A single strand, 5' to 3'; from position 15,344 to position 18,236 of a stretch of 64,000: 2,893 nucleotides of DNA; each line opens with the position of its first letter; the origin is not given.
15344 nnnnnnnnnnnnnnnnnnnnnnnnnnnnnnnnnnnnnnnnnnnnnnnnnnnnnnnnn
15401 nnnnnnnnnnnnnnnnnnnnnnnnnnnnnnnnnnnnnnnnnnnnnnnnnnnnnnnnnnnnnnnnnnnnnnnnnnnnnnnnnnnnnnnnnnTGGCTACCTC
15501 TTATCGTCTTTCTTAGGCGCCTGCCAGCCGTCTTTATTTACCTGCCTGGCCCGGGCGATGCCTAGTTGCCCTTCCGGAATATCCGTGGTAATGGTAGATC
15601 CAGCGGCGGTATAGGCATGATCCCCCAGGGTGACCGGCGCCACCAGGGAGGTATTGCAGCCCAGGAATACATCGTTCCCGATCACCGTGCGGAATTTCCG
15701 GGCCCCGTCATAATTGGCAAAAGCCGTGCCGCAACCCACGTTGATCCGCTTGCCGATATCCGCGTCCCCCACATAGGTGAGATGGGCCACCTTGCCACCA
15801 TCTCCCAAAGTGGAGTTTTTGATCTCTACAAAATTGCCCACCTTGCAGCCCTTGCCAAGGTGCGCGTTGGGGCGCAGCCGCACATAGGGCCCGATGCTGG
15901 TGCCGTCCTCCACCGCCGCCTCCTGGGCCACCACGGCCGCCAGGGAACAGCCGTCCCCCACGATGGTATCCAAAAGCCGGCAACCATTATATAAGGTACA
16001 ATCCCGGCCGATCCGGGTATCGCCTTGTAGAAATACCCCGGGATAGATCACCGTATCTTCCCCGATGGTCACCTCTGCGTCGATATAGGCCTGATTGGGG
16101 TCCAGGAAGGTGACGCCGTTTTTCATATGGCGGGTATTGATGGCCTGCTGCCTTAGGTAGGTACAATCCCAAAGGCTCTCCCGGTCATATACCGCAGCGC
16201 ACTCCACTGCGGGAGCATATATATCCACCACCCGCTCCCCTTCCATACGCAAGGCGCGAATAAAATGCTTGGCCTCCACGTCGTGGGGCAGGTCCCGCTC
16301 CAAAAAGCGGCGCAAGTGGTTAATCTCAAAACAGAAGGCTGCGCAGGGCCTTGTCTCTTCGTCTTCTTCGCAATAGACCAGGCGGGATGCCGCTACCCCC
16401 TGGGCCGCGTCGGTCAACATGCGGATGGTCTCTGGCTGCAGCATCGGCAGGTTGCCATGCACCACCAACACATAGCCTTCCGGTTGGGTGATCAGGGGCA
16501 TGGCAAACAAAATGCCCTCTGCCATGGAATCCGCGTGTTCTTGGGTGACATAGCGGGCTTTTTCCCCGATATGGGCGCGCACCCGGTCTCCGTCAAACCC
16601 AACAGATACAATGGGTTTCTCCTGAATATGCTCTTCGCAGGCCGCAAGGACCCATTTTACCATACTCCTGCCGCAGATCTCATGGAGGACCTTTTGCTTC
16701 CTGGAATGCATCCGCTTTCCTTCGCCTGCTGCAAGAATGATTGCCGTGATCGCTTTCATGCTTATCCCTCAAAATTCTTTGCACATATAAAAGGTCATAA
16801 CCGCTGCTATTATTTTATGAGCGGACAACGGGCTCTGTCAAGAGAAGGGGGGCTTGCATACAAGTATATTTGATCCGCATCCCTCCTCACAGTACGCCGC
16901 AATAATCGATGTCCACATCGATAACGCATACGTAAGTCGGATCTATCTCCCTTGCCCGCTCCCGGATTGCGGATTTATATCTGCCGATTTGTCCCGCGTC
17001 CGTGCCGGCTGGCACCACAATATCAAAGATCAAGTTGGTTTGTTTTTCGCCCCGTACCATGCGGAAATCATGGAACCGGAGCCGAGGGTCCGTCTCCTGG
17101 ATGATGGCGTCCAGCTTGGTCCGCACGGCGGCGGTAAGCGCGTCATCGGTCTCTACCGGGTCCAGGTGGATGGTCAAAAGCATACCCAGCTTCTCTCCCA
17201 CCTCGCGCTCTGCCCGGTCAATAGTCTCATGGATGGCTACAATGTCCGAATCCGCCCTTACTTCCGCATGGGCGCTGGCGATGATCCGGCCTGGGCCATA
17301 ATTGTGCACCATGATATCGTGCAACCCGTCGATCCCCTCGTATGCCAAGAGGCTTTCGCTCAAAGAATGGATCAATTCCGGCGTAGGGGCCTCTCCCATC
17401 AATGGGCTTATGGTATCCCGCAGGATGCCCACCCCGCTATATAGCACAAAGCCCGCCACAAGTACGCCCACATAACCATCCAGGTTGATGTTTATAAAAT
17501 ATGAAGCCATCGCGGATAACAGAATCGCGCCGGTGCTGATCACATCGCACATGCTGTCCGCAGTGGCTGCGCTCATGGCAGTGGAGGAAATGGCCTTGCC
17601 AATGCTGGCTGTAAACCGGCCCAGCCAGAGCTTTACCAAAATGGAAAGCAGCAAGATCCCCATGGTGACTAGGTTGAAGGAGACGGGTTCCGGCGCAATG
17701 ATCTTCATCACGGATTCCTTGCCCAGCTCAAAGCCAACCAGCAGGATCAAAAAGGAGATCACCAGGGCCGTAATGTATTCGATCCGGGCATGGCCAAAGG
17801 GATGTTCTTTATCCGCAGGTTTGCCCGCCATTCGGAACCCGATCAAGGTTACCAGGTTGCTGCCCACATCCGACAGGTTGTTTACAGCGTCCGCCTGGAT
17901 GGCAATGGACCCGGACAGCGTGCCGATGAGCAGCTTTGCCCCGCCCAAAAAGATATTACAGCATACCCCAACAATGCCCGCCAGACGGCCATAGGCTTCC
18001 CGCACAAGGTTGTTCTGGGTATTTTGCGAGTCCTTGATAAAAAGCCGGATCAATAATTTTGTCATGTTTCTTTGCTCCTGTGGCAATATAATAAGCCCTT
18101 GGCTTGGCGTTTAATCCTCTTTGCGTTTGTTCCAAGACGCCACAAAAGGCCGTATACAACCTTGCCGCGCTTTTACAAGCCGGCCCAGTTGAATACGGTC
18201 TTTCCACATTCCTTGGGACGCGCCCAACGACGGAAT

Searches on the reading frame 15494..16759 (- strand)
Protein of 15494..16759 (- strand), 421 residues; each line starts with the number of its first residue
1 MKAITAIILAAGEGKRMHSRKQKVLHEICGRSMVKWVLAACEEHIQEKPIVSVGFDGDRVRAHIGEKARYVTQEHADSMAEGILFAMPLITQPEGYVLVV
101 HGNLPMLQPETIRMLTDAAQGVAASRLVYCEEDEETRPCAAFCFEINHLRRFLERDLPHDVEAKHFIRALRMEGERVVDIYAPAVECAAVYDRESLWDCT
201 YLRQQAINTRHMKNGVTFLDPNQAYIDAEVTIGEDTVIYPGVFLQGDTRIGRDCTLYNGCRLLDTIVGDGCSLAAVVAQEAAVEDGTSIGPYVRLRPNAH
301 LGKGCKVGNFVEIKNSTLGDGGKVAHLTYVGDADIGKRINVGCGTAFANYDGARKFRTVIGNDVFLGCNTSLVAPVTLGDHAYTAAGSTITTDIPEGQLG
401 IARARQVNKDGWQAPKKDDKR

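Call 3: search_protein_families(library=pfam, proteins=[window:15494-16759:-], max_evalue=0.01)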
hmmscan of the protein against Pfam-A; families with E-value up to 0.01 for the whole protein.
window:15494-16759:- (421 aa): 9 families
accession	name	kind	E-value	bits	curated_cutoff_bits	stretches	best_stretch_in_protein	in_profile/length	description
PF00132.30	Hexapep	-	1.4e-25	88.3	27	3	358-391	2-35/36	Bacterial transferase hexapeptide (six repeats)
PF12804.13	NTP_transf_3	-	1.4e-16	61.5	27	1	6-169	1-156/160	MobA-like NTP transferase domain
PF25084.1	LbH_EIF2B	-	2.6e-09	37.5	54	2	275-346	16-86/105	EIF2B subunit epsilon LbH domain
PF01128.25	IspD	-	2.4e-08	34.4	27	1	4-123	1-122/221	2-C-methyl-D-erythritol 4-phosphate cytidylyltransferase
PF14602.12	Hexapep_2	-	5.7e-07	29.6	27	1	358-391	2-33/34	Hexapeptide repeat of succinyl-transferase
PF00483.29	NTP_transferase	-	0.0017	18.4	21.2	1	6-120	2-126/245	Nucleotidyl transferase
PF25087.1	GMPPB_C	-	0.0019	18.3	39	0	282-365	6-82/110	GMPPB C-terminal domain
PF02110.20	HK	-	0.002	18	27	1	254-286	171-203/247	Hydroxyethylthiazole kinase family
PF02348.25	CTP_transf_3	-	0.0035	17.6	22.6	1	6-116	2-111/217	Cytidylyltransferase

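Call 4: search_protein_families(library=ncbifam, proteins=[window:15494-16759:-], max_evalue=0.01)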
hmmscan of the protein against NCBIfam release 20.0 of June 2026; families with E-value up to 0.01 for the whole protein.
window:15494-16759:- (421 aa): 62 families (the best 25 are shown)
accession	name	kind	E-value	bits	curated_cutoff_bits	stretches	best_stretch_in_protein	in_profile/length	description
NF010934.1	PRK14354.1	equivalog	3e-124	415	450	2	140-413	168-446/447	bifunctional UDP-N-acetylglucosamine diphosphorylase/glucosamine-1-phosphate N-acetyltransferase GlmU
TIGR01173.1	glmU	equivalog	2.1e-112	376.2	366.85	2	168-417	200-451/452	bifunctional UDP-N-acetylglucosamine diphosphorylase/glucosamine-1-phosphate N-acetyltransferase GlmU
NF010932.0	PRK14352.1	equivalog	7.1e-106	354.8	611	2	166-418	209-462/488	bifunctional UDP-N-acetylglucosamine diphosphorylase/glucosamine-1-phosphate N-acetyltransferase GlmU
NF010937.0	PRK14357.1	equivalog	6.6e-100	335.1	658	2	181-420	207-446/448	bifunctional UDP-N-acetylglucosamine diphosphorylase/glucosamine-1-phosphate N-acetyltransferase GlmU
NF010935.0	PRK14355.1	equivalog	4.9e-99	332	718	2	182-418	221-458/459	bifunctional UDP-N-acetylglucosamine diphosphorylase/glucosamine-1-phosphate N-acetyltransferase GlmU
NF010940.0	PRK14360.1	equivalog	3.1e-96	322.7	602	2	142-417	174-450/452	bifunctional UDP-N-acetylglucosamine diphosphorylase/glucosamine-1-phosphate N-acetyltransferase GlmU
NF010933.0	PRK14353.1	equivalog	7.2e-91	305.1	505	2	169-414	208-437/453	bifunctional UDP-N-acetylglucosamine diphosphorylase/glucosamine-1-phosphate N-acetyltransferase GlmU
NF010936.0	PRK14356.1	equivalog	1.1e-84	284.9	666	2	192-409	232-450/456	bifunctional UDP-N-acetylglucosamine diphosphorylase/glucosamine-1-phosphate N-acetyltransferase GlmU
NF006986.0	PRK09451.1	equivalog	3.6e-81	273.3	725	2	172-418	207-455/456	bifunctional UDP-N-acetylglucosamine diphosphorylase/glucosamine-1-phosphate N-acetyltransferase GlmU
NF010938.0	PRK14358.1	equivalog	4.9e-77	259.5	500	2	186-413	227-455/481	bifunctional N-acetylglucosamine-1-phosphate uridyltransferase/glucosamine-1-phosphate acetyltransferase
NF010939.0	PRK14359.1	equivalog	3e-67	227.1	592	2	173-411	203-421/430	bifunctional UDP-N-acetylglucosamine diphosphorylase/glucosamine-1-phosphate N-acetyltransferase GlmU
TIGR03992.1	Arch_glmU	subfamily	1.3e-40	139.5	292.1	2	275-390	261-393/393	bifunctional sugar-1-phosphate nucleotidylyltransferase/acetyltransferase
NF041173.1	Sug_nt_acttase_Thmprot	equivalog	1.8e-22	79.8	600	1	281-397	267-400/405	bifunctional sugar-1-phosphate nucleotidylyltransferase/acetyltransferase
NF002060.0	PRK00892.1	subfamily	2.3e-18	66.4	207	2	222-273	124-176/345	UDP-3-O-(3-hydroxymyristoyl)glucosamine N-acyltransferase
TIGR01853.1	lipid_A_lpxD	equivalog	8.8e-18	64.3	242.5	2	222-274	115-168/325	UDP-3-O-(3-hydroxymyristoyl)glucosamine N-acyltransferase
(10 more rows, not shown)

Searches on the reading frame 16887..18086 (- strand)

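Call 3: search_protein_families(library=pfam, proteins=[window:16887-18086:-], max_evalue=0.01)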
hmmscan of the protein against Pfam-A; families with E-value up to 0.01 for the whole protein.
window:16887-18086:- (399 aa): 2 families
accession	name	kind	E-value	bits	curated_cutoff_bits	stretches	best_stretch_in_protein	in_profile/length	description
PF01545.26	Cation_efflux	-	8.2e-45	153.5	26.6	1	38-230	2-198/198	Cation efflux family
PF16916.11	ZT_dimer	-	6.2e-12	45.8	26.7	1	235-310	2-77/78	Dimerisation domain of Zinc Transporter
